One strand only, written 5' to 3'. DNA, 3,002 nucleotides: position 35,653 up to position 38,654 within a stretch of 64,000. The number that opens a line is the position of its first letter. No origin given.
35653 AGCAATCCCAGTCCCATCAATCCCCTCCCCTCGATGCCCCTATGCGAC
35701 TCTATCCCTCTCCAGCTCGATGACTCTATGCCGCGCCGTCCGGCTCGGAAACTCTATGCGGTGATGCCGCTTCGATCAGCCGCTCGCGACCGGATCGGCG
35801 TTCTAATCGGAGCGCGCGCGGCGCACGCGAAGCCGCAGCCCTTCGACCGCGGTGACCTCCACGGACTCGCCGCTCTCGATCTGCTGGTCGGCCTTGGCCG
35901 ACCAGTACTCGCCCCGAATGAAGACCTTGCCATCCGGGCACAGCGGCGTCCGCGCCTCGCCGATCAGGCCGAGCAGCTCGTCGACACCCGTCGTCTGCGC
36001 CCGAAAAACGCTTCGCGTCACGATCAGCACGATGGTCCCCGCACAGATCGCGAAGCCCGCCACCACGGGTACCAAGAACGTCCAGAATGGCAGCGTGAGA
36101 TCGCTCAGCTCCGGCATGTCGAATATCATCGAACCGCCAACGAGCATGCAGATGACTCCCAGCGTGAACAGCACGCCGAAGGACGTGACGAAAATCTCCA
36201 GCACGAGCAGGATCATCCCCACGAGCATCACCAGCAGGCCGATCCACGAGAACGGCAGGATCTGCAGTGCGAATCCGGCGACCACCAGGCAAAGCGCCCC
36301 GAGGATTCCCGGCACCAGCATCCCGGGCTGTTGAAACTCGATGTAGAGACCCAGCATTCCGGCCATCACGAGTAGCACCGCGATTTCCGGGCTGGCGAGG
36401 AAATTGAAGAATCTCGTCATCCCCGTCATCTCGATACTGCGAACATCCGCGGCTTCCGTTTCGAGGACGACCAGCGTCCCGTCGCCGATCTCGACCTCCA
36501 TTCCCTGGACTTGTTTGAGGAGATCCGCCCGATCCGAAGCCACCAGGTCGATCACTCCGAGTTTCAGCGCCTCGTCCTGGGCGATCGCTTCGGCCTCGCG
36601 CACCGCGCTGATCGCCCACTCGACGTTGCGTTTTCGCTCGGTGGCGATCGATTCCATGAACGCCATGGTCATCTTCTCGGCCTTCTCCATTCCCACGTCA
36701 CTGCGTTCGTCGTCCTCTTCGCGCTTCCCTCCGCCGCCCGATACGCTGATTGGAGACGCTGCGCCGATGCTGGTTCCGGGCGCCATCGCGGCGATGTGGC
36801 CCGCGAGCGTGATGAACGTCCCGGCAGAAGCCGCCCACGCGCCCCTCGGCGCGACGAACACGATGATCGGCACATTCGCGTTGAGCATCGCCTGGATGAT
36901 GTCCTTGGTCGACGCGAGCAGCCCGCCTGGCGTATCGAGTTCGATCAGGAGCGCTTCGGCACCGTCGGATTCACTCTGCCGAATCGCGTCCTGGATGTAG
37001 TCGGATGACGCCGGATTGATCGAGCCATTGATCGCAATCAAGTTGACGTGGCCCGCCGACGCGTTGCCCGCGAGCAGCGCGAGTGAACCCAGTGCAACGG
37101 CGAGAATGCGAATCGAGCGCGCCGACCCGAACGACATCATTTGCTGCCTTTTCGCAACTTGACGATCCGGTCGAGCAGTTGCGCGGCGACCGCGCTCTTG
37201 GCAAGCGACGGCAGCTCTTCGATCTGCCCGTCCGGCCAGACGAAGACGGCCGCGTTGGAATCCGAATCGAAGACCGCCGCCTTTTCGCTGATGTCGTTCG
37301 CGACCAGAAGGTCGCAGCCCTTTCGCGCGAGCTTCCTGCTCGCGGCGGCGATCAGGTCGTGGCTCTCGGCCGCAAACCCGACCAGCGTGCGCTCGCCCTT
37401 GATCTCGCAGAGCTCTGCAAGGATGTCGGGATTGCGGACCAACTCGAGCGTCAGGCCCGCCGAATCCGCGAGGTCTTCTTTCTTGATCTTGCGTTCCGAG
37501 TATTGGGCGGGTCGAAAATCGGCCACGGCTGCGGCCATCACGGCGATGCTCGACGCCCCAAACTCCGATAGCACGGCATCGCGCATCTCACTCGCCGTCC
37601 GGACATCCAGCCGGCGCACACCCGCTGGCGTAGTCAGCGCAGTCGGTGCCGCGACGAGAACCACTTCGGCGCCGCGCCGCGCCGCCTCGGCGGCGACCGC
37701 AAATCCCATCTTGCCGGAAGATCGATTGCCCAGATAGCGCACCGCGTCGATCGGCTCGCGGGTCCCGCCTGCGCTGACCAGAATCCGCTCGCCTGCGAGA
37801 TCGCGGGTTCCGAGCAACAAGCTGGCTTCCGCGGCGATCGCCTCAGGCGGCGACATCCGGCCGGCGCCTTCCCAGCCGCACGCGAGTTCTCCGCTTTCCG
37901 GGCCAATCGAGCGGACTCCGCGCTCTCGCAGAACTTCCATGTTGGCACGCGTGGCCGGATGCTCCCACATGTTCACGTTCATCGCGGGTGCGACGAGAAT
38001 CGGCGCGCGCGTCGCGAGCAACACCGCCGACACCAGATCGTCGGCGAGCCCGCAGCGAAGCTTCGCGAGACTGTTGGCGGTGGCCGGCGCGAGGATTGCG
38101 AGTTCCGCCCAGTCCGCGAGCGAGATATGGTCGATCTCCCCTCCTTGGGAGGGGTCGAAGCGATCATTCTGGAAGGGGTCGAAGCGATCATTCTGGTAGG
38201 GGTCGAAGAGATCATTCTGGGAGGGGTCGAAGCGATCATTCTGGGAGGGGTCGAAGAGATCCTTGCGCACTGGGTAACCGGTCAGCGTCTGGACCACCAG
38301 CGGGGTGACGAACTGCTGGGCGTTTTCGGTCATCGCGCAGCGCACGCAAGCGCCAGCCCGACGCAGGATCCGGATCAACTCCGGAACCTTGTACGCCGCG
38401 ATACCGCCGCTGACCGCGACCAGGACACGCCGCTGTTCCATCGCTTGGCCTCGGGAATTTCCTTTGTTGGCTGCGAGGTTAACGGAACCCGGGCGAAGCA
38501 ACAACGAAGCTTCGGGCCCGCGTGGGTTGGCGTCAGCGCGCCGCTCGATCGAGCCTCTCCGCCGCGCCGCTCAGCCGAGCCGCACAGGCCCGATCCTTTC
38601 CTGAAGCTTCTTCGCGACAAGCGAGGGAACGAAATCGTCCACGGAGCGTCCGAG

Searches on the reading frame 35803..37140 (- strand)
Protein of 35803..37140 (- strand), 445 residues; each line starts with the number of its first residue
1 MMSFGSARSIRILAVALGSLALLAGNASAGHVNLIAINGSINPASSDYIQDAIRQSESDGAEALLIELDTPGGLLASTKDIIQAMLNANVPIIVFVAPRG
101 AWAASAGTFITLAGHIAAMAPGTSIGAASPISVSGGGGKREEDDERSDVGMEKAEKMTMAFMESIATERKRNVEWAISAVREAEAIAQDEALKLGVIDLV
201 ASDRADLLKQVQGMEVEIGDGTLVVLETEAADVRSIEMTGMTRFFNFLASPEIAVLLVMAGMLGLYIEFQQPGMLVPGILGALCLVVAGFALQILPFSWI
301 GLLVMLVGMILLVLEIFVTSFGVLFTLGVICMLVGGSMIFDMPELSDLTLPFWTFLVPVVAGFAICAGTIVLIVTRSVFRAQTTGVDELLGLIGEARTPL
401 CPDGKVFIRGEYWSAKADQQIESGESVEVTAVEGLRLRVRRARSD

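Call 87: search_protein_families(library=pfam, proteins=[window:35803-37140:-], max_evalue=0.00001)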
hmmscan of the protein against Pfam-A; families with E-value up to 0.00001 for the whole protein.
window:35803-37140:- (445 aa): 3 families
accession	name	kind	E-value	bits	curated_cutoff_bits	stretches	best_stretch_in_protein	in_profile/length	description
PF24961.1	NfeD_membrane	-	1.5e-22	80.3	26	1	253-367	2-113/119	NfeD integral membrane domain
PF25145.1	NfeD1b_N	-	1.3e-18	67.7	40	1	32-196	2-151/189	NfeD1b, N-terminal domain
PF01957.25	NfeD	-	1e-16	61.3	29.1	1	386-441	1-57/57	NfeD-like C-terminal, partner-binding domain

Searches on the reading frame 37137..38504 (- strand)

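Call 87: search_protein_families(library=pfam, proteins=[window:37137-38504:-], max_evalue=0.00001)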
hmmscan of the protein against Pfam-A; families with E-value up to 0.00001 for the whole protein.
window:37137-38504:- (455 aa): 2 families
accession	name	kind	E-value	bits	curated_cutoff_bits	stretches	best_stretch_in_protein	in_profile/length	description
PF04127.22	DFP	-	8.2e-69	231.6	22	1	236-421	1-185/186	DNA/pantothenate metabolism flavoprotein C-terminal domain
PF02441.25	Flavoprotein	-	6.3e-31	107.6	22.7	1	26-226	2-157/162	Flavoprotein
